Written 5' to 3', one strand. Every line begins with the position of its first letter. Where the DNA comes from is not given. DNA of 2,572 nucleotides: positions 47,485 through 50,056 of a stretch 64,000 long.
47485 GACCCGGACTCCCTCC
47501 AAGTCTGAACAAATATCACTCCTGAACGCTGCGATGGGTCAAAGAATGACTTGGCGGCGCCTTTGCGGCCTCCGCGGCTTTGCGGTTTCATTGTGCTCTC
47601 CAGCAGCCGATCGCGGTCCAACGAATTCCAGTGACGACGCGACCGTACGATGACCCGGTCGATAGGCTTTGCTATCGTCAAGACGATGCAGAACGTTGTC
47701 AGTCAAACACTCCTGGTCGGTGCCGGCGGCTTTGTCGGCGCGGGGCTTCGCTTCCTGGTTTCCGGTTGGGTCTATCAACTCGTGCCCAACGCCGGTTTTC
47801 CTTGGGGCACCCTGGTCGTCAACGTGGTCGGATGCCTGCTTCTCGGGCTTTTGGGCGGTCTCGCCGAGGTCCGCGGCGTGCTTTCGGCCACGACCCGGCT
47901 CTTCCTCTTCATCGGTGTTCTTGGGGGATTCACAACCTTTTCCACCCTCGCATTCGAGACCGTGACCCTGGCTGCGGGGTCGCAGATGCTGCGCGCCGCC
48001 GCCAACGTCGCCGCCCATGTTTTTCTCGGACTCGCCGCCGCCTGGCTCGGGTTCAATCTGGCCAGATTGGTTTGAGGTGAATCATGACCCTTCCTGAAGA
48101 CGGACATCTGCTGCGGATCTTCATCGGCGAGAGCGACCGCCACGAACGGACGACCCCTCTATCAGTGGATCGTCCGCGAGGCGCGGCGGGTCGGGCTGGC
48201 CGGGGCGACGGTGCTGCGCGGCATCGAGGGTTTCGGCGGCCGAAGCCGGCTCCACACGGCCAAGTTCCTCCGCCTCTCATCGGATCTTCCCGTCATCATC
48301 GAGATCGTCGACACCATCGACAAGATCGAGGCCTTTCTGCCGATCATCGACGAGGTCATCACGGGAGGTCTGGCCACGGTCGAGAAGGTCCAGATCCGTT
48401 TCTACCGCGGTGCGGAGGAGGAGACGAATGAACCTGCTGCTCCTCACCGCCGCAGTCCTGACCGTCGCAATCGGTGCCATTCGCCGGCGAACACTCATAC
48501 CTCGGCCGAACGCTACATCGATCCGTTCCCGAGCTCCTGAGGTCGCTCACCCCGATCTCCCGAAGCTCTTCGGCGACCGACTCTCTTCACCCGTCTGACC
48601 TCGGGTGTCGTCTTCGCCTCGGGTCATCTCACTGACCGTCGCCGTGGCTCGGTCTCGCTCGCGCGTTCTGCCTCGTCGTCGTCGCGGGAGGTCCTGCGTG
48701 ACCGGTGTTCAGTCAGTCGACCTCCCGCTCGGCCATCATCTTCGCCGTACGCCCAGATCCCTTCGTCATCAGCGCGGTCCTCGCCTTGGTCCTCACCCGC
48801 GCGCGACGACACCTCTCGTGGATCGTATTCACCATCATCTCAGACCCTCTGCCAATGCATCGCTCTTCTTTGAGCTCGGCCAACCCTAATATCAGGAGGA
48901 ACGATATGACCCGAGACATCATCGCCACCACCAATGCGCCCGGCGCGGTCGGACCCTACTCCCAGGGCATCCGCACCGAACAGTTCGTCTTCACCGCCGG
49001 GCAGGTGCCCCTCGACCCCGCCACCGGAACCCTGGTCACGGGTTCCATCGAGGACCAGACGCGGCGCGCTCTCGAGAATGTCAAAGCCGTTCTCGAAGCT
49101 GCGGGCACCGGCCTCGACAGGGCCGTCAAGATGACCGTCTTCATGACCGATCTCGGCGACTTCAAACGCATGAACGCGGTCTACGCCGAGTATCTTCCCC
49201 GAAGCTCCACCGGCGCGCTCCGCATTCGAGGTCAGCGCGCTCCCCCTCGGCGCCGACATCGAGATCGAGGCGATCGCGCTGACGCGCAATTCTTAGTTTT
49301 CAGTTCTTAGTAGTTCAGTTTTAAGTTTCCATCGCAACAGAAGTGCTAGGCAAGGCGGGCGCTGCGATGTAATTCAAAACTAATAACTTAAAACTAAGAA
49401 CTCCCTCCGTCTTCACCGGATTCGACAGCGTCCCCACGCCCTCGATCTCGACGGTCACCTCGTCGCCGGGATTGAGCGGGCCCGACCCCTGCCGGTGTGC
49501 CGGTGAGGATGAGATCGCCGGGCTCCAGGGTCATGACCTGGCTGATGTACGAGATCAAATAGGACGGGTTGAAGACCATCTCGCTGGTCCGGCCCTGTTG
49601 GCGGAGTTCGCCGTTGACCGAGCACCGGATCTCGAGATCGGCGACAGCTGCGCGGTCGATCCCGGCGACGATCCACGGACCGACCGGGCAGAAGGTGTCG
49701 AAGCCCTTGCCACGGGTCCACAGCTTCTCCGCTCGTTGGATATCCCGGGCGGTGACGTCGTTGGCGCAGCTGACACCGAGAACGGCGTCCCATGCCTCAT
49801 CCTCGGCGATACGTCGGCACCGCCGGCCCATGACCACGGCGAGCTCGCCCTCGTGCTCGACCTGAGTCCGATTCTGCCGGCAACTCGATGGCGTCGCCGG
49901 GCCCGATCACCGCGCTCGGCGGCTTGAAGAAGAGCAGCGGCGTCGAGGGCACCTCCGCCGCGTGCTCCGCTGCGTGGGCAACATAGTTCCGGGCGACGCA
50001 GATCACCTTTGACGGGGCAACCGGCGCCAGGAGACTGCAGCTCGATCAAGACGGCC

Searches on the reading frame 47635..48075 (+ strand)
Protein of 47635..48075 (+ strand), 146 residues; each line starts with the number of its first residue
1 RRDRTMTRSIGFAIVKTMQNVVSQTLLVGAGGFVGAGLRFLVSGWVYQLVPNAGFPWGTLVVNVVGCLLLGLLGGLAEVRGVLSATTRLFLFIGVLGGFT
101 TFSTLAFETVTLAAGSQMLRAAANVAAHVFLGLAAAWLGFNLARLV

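Call 55: search_protein_families(library=pfam, proteins=[window:47635-48075:+], max_evalue=0.0001)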
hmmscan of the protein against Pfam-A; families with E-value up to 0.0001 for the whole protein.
window:47635-48075:+ (146 aa): 1 family
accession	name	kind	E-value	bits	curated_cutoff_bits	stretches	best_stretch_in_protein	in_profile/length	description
PF02537.21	CRCB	-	2e-26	92.8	32.9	1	26-140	1-103/103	CrcB-like protein, Camphor Resistance (CrcB)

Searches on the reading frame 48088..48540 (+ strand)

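Call 55: search_protein_families(library=pfam, proteins=[window:48088-48540:+], max_evalue=0.0001)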
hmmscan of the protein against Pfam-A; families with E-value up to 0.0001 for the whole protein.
window:48088-48540:+ (150 aa): 1 family
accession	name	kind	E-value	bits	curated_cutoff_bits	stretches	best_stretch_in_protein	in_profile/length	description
PF02641.20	DUF190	-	1.5e-33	115.4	23.4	1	18-103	12-97/97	Uncharacterized ACR, COG1993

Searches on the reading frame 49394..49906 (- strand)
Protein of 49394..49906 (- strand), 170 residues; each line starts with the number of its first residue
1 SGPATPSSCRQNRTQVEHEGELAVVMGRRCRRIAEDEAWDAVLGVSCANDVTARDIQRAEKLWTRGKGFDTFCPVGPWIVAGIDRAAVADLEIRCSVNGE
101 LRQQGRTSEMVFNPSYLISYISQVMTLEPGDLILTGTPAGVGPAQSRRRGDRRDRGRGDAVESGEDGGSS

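Call 55: search_protein_families(library=pfam, proteins=[window:49394-49906:-], max_evalue=0.0001)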
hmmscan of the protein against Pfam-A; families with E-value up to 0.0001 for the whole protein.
window:49394-49906:- (170 aa): 1 family
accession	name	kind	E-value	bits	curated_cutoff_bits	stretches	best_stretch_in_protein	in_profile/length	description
PF01557.24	FAA_hydrolase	-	2.1e-54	184.9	23.9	1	4-162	46-200/214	Fumarylacetoacetate (FAA) hydrolase C-terminal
